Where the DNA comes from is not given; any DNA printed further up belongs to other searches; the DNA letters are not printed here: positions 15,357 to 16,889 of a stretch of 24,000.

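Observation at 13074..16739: Translationally coupled TelA-like / single-pass membrane / RGG-tailed coiled-coil operon: candidate uncharacterised envelope-associated system near the prophage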

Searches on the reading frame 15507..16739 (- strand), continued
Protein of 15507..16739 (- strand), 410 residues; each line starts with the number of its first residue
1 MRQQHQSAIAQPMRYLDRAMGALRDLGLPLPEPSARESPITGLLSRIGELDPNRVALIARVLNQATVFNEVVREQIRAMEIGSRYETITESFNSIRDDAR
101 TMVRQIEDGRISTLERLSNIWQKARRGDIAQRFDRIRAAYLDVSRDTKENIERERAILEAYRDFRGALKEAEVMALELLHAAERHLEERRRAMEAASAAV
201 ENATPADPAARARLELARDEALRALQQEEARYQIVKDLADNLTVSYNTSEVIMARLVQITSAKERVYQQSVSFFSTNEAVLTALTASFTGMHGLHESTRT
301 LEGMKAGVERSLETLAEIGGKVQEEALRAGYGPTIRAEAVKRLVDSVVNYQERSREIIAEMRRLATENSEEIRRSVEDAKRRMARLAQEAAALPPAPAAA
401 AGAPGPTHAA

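Call 46: find_encoding_contigs(protein=P0512, flank=7000, max_places=2)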
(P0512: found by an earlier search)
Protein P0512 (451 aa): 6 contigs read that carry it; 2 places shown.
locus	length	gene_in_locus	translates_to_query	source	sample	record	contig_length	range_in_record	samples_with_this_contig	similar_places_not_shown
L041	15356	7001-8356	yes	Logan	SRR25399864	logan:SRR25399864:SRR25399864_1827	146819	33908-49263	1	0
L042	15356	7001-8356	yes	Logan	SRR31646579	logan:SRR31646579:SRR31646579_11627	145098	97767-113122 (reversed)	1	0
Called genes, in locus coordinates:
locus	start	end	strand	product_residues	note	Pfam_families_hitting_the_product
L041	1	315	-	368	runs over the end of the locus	-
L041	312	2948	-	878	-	PF07517:SecA_DEAD, PF00270:DEAD, PF01043:SecA_PP_bind, PF21090:P-loop_SecA, PF07516:SecA_SW, PF02810:SEC-C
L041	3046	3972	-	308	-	-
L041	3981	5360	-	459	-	-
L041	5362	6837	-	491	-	-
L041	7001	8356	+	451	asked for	-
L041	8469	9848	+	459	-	PF19911:DUF6384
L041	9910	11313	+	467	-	-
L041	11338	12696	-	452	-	-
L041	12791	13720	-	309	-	-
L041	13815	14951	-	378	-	-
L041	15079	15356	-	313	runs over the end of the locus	PF01223:Endonuclease_NS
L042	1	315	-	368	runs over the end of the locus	-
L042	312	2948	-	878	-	PF07517:SecA_DEAD, PF00270:DEAD, PF01043:SecA_PP_bind, PF21090:P-loop_SecA, PF07516:SecA_SW, PF02810:SEC-C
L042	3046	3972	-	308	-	-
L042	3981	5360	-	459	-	-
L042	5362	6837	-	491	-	-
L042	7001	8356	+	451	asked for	-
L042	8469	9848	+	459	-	PF19911:DUF6384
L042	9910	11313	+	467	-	-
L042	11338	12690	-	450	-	-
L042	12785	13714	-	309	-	-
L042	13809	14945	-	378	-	-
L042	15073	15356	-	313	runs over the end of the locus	PF01223:Endonuclease_NS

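Call 47: find_encoding_contigs(protein=P0515, flank=7000, max_places=2)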
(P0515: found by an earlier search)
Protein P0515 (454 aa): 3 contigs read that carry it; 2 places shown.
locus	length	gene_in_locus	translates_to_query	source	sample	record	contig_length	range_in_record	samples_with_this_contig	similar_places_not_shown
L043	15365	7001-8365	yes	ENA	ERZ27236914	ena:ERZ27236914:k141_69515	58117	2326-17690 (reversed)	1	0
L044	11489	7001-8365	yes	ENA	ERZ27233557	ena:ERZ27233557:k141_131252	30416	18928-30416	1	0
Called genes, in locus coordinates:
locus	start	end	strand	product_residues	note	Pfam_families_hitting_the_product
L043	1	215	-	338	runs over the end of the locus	PF12796:Ank_2 (weak), PF00023:Ank (faint), PF13606:Ank_3 (faint), PF13637:Ank_4 (faint)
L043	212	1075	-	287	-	PF12796:Ank_2, PF13857:Ank_5 (faint), PF12796:Ank_2, PF13606:Ank_3 (faint), PF13637:Ank_4 (weak), PF12796:Ank_2, PF00023:Ank (weak)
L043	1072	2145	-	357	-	PF12796:Ank_2, PF00023:Ank, PF13637:Ank_4, PF13637:Ank_4, PF12796:Ank_2, PF12796:Ank_2, PF13637:Ank_4, PF00023:Ank, +6 more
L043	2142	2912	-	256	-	PF12796:Ank_2, PF13637:Ank_4, PF13857:Ank_5, PF00023:Ank, PF13606:Ank_3 (weak)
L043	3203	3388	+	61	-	-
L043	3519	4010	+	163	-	-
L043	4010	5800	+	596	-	PF00176:SNF2-rel_dom, PF00270:DEAD, PF04851:ResIII (weak)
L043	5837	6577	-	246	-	-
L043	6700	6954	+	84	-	-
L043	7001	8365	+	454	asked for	-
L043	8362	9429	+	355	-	-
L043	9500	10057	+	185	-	PF13637:Ank_4 (faint), PF00023:Ank (faint)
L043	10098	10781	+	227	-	-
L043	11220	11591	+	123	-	PF00011:HSP20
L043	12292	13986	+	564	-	PF07282:Cas12f1-like_TNB (weak)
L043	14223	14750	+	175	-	-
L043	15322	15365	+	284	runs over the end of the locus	-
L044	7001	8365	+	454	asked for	-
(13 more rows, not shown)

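Call 58: search_protein_families(library=phrogs, proteins=[window:15507-16739:-], max_evalue=0.1)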
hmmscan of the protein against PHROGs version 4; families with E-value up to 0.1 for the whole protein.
window:15507-16739:- (410 aa): 1 family
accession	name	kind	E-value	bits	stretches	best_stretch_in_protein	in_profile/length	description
phrog_6246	-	unknown function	0.08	14.1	0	322-382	51-110/113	-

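Call 59: search_dna_similar(query=window:15507-16739:-, collection=plasmids, mode=protein, max_rows=20)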
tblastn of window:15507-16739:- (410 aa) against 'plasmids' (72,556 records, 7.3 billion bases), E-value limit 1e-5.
Records with a match: 11; places in all: 11; records where one place covers at least 80% of the query: 10.
Best place of each record, by identity: 60-80% 2; <60% 9.
By first word of the organism name: Pseudomonas 7; Microvirga 1; Bradyrhizobium 1; Methylorubrum 1; Rhizobium 1.
By predicted mobility (MOB-suite, as given by PLSDB): non-mobilizable 9; conjugative 2.
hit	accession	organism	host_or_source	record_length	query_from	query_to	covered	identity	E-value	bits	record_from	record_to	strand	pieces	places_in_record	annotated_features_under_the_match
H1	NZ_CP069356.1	Microvirga sp. VF16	Vachellia farnesiana,Cell culture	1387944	9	383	91%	65.1%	1e-133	430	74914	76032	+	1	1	none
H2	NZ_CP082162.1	Bradyrhizobium sp. 195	Acmispon strigosus,cell culture,root ...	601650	12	383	91%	63.7%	6e-131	422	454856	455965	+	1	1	cell surface protein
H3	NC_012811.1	Methylorubrum extorquens AM1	-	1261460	16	383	90%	53.5%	1e-88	300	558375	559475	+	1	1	none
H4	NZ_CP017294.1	Pseudomonas aeruginosa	Homo sapiens,blood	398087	11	382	91%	45.2%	2e-76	265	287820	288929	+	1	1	merozoite surface protein 3b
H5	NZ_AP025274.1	Pseudomonas alcaligenes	Homo sapiens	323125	11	382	91%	45.2%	3e-76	265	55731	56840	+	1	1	merozoite surface protein 3b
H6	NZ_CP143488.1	Pseudomonas silesiensis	single cell,landfill for plastics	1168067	2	383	93%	41.2%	1e-76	265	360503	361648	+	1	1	record has no annotation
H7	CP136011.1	Pseudomonas sp. FeN3W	cell culture,marine sediment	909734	2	383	93%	41.1%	3e-78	270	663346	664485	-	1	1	hypothetical protein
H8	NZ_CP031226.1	Pseudomonas amygdali pv. lachrymans str. M301315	-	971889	8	382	91%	39.6%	1e-63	228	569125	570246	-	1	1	hypothetical protein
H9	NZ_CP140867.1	Rhizobium leguminosarum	Trifolium pratense,whole organism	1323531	14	383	90%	39.0%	4e-57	209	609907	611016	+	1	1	record has no annotation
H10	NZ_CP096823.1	Pseudomonas aeruginosa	Homo sapiens,blood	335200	1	372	91%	38.0%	2e-56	207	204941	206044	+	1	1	merozoite surface protein 3b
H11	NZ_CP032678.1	Pseudomonas sp. Leaf58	Arabidopsis,whole organism,phyllosphere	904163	11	382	77%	44.5%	5e-33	276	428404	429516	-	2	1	hypothetical protein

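Call 60: get_annotated_region(hit=H4, flank=7000)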
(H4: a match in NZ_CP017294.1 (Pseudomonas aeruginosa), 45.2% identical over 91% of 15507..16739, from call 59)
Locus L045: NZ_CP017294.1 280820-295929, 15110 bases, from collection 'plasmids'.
description: Pseudomonas aeruginosa strain PA83 plasmid unnamed1, complete sequence
organism: Pseudomonas aeruginosa (NCBI taxid 287)
taxonomy: Bacteria; Pseudomonadota; Gammaproteobacteria; Pseudomonadales; Pseudomonadaceae; Pseudomonas; Pseudomonas aeruginosa
host: -; source: Homo sapiens,blood; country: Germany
typing (MOB-suite, as given by PLSDB): conjugative; replicon IncP; relaxase MOBP; mating-pair formation MPF_T
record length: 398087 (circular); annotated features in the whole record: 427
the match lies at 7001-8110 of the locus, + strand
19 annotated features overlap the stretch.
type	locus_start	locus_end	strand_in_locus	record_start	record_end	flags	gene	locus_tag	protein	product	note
CDS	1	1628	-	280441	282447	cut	-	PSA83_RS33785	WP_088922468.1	hypothetical protein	-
CDS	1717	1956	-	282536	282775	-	-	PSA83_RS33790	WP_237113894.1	hypothetical protein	-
CDS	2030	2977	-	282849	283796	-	-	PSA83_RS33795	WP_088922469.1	tetratricopeptide repeat protein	-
CDS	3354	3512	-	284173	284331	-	-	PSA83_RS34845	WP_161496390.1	hypothetical protein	-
CDS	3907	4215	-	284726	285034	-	-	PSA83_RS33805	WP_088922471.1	hypothetical protein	-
CDS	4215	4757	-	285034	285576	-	-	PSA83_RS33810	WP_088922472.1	hypothetical protein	-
CDS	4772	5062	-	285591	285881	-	-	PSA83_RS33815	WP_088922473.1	hypothetical protein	-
CDS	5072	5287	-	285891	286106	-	-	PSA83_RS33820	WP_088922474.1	hypothetical protein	-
CDS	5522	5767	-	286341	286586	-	-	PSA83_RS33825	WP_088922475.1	hypothetical protein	-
CDS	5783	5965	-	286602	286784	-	-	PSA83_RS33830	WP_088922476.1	hypothetical protein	-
CDS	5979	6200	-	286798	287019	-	-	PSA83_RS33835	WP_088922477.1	hypothetical protein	-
CDS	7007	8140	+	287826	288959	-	-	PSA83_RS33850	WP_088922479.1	merozoite surface protein 3b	-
CDS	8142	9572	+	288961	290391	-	-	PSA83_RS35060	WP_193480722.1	DUF6384 family protein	-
CDS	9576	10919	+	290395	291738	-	-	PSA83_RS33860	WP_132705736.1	hypothetical protein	-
CDS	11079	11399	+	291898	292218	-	-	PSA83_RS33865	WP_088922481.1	hypothetical protein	-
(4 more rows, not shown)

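Call 61: get_annotated_region(hit=H2, flank=7000)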
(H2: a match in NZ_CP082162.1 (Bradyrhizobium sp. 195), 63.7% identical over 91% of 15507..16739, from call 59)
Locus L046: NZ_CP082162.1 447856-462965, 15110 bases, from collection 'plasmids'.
description: Bradyrhizobium sp. 195 plasmid p195_1, complete sequence
organism: Bradyrhizobium sp. 195 (NCBI taxid 2782662)
taxonomy: Bacteria; Pseudomonadota; Alphaproteobacteria; Hyphomicrobiales; Nitrobacteraceae; Bradyrhizobium; Bradyrhizobium sp. 195
host: -; source: Acmispon strigosus,cell culture,root nodule; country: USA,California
typing (MOB-suite, as given by PLSDB): conjugative; relaxase MOBP; mating-pair formation MPF_T
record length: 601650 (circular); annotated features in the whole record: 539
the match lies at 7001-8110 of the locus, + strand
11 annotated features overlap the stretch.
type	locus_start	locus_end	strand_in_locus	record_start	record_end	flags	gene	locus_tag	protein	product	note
CDS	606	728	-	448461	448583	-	-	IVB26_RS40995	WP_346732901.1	DUF1127 domain-containing protein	-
CDS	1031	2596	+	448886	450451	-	-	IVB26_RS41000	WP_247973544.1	winged helix-turn-helix domain-containing tetratricopeptide repeat protein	-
CDS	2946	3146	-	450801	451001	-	-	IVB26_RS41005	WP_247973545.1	hypothetical protein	-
CDS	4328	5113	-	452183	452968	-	-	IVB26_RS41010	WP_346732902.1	PhnA-like protein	-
CDS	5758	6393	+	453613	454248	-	-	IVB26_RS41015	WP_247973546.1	YsnF/AvaK domain-containing protein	-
CDS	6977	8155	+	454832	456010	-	-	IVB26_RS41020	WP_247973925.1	cell surface protein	-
CDS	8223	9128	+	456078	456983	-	-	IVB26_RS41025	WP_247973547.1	DUF6384 family protein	-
CDS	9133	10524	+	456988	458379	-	-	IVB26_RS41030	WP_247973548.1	hypothetical protein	-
CDS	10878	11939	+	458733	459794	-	-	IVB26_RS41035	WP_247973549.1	IS110 family transposase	-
CDS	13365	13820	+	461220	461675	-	-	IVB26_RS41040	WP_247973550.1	hypothetical protein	-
CDS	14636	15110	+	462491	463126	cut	-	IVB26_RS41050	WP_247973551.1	ABC transporter substrate binding protein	-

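Call 62: get_annotated_region(hit=H3, flank=6000)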
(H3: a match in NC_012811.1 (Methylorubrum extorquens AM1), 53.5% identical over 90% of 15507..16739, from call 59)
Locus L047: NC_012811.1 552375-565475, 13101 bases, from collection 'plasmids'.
description: Methylorubrum extorquens AM1 megaplasmid, complete sequence
organism: Methylorubrum extorquens AM1 (NCBI taxid 272630)
taxonomy: Bacteria; Pseudomonadota; Alphaproteobacteria; Hyphomicrobiales; Methylobacteriaceae; Methylorubrum; Methylorubrum extorquens; Methylorubrum extorquens AM1
host: -; source: -; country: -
typing (MOB-suite, as given by PLSDB): non-mobilizable; replicon rep_cluster_56; mating-pair formation MPF_I
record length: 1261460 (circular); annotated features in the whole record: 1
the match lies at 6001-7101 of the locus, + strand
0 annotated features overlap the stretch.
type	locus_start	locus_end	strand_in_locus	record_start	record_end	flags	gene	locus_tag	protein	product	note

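Call 63: search_dna_similar(query=window:15507-16739:-, collection=phages, mode=protein, max_rows=20)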
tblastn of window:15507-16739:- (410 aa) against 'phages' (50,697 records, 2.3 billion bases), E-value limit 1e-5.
Records with a match: 2; places in all: 2; records where one place covers at least 80% of the query: 2.
Best place of each record, by identity: <60% 2.
By first word of the organism name: Yersinia 2.
By host as written in the record: Yersinia enterocolitica 2.
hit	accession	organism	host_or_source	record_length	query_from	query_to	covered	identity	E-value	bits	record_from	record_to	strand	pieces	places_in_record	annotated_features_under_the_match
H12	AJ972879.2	Yersinia phage phiR1-37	Yersinia enterocolitica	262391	7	383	92%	41.1%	1e-76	264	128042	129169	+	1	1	g190: CDS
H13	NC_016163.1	Yersinia phage phiR1-37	Yersinia enterocolitica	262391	7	383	92%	41.1%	1e-76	264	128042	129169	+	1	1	g190: hypothetical protein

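Call 64: get_annotated_region(hit=H13, flank=7000)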
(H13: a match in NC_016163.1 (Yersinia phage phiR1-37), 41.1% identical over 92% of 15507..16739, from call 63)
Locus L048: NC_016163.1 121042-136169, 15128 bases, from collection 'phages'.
description: Yersinia phage phiR1-37, complete genome.
organism: Yersinia phage phiR1-37 (NCBI taxid 331278)
taxonomy: Viruses; Duplodnaviria; Heunggongvirae; Uroviricota; Caudoviricetes
host: Yersinia enterocolitica; source: -; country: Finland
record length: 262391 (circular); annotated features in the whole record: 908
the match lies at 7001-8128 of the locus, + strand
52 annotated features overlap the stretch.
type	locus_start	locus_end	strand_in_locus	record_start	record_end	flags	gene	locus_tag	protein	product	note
regulatory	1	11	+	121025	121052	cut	g367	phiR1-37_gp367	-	terminator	Rho independent terminator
regulatory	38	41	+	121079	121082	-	g367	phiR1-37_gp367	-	ribosome_binding_site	AAGG 121079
CDS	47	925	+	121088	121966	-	g177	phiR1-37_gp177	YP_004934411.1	hypothetical protein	-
regulatory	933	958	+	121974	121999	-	g367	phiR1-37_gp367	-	terminator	Rho independent terminator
regulatory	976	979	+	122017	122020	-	g367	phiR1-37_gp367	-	ribosome_binding_site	-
CDS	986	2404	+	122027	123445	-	g178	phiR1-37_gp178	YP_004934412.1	RNA polymerase beta subunit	phage structural protein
regulatory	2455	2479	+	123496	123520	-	g367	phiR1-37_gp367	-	promoter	-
regulatory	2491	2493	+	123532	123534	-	g367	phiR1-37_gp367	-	ribosome_binding_site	-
CDS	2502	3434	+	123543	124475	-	g179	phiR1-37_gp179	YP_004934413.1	HNH endonuclease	-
regulatory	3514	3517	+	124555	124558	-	g367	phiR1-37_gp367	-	ribosome_binding_site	-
CDS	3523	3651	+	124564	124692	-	g180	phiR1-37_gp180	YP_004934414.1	hypothetical protein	-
regulatory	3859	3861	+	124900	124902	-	g367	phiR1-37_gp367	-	ribosome_binding_site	-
CDS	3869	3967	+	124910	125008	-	g181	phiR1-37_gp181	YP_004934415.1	hypothetical protein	-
regulatory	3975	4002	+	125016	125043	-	g367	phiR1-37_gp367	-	terminator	Rho independent terminator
regulatory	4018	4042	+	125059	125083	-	g367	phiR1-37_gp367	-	promoter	-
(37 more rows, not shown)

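Call 65: search_protein_families(library=pfam, proteins=[L048:6977-8161:+, L048:8220-9542:+, L048:9555-10808:+, L045:8142-9572:+, L045:9576-10919:+, L048:10871-11848:+], max_evalue=0.01)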
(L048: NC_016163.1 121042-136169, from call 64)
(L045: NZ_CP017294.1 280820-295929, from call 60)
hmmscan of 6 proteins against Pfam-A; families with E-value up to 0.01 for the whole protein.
L048:6977-8161:+ (394 aa): 0 families

L048:8220-9542:+ (440 aa): 3 families
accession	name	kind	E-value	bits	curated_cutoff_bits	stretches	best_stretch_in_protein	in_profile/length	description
PF19911.4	DUF6384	-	4.7e-26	92.1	25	2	261-440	128-308/308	Family of unknown function (DUF6384)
PF09682.15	Phage_holin_6_1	-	0.002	19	24.9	0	99-149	3-56/101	Bacteriophage holin of superfamily 6 (Holin_LLH)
PF09716.15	ETRAMP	-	0.008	16.6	29.1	0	93-127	47-81/81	Malarial early transcribed membrane protein (ETRAMP)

L048:9555-10808:+ (417 aa): 0 families

L045:8142-9572:+ (476 aa): 1 family
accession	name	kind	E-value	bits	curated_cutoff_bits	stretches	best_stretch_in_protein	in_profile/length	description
PF19911.4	DUF6384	-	1.1e-43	149.9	25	2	4-150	6-156/308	Family of unknown function (DUF6384)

L045:9576-10919:+ (447 aa): 0 families

L048:10871-11848:+ (325 aa): 0 families

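Call 72: find_related_loci(query=L048:6977-8161:+, collection=viral_contigs, flank=6000)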
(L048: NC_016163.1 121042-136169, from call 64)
Query L048:6977-8161:+ (394 aa) in viral_contigs; peptide patterns used: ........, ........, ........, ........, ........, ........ (x = any residue, [..] = any of these).
9 stretches matched a pattern; 1 encode a relative of the query (tblastn E <= 1e-3); 1 distinct loci.
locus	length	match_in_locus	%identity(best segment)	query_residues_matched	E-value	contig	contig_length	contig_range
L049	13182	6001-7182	100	1-394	0e+0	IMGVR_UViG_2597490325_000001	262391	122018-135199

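Call 73: fold_search(model_id=the predicted structure, library=viral)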
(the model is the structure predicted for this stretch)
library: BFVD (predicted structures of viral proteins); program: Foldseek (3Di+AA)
matches with E <= 10: 408; with E <= 0.001: 0
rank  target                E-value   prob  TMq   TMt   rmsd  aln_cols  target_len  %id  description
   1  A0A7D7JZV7            4.3e-03  1.00  0.31  0.23  17.3       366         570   12  (no name in the UniProt tables at hand)
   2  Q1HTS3                5.4e-03  0.99  0.30  0.25  75.9       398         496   16  F3L [Squirrelpox virus]
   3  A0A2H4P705            6.7e-03  1.00  0.32  0.18  65.0       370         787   13  GDSL-like lipase [Pseudomonas phage nickie]
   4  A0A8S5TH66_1          8.4e-03  0.97  0.25  0.15  19.8       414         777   12  Tail tape measure [Siphoviridae sp. ctTfn5]
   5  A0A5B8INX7            1.4e-02  0.72  0.19  0.12  50.5       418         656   11  Uncharacterized protein [Mimiviridae sp. ChoanoV1]
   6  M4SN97                1.5e-02  0.80  0.20  0.12  41.0       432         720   12  Putative nucleoside triphosphate hydrolase [Cellulophaga phage phiST]
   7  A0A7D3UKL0            2.1e-02  0.72  0.20  0.12  27.9       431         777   13  (no name in the UniProt tables at hand)
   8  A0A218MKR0            2.2e-02  0.54  0.18  0.12  63.9       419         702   17  Putative recombination nuclease [uncultured virus]
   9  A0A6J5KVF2            2.2e-02  0.35  0.15  0.10  34.6       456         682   13  Uncharacterized protein [uncultured Caudovirales phage]
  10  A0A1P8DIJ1            2.4e-02  0.69  0.20  0.12  26.9       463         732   14  (no name in the UniProt tables at hand)
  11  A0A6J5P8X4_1          2.4e-02  0.51  0.17  0.08  34.8       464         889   15  Tape measure protein [uncultured Caudovirales phage]
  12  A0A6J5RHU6            2.5e-02  0.63  0.20  0.14  64.5       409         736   10  ABC_ATPase domain containing protein [uncultured Caudovirales phage]
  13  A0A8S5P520            2.6e-02  0.82  0.20  0.17  18.4       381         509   10  Uncharacterized protein (Fragment) [Siphoviridae sp. ct58H1]
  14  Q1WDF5                3.5e-02  0.93  0.21  0.09  57.7       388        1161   13  (no name in the UniProt tables at hand)
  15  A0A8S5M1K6            4.0e-02  0.84  0.25  0.10  26.9       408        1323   13  Minor tail protein [Siphoviridae sp. ctX926]
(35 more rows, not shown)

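Call 74: search_solved_structures(query=A2, max_evalue=10)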
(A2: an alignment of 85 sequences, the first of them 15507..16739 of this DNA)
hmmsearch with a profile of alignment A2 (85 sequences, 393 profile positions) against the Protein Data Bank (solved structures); distinct sequences matched with E-value up to 10: 7.
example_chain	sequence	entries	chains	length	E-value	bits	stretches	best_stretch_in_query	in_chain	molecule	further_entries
4akx_B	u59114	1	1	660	0.074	15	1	263-371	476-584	EXOU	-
3tu3_B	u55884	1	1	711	0.083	14.9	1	263-371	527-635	ExoU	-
8qhp_A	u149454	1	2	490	0.12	14.4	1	176-309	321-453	Cysteine--tRNA ligase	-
1aq5_A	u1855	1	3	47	0.3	13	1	342-374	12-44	CARTILAGE MATRIX PROTEIN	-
4okv_E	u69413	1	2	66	1.6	10.6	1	81-105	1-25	Anti-platelet aggregation protein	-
2yxg_A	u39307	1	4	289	1.9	10.4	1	303-379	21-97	Dihydrodipicolinate synthase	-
1kfn_A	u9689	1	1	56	2.2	10.2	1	180-227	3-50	MAJOR OUTER MEMBRANE LIPOPROTEIN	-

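Call 104: find_related_loci(query=L045:7007-8140:+, collection=viral_contigs, flank=6000)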
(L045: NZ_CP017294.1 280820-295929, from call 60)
Query L045:7007-8140:+ (377 aa) in viral_contigs; peptide patterns used: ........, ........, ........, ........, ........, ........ (x = any residue, [..] = any of these).
4 stretches matched a pattern, but none encodes a relative of the query by tblastn (E <= 1e-3).

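Call 116: find_related_loci(query=L037:8001-9266:+, collection=metagenome_contigs, flank=6000)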
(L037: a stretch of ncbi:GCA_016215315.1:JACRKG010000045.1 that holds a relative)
Query L037:8001-9266:+ (421 aa) in metagenome_contigs; peptide patterns used: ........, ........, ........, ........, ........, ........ (x = any residue, [..] = any of these).
95 stretches matched a pattern, but none encodes a relative of the query by tblastn (E <= 1e-3).
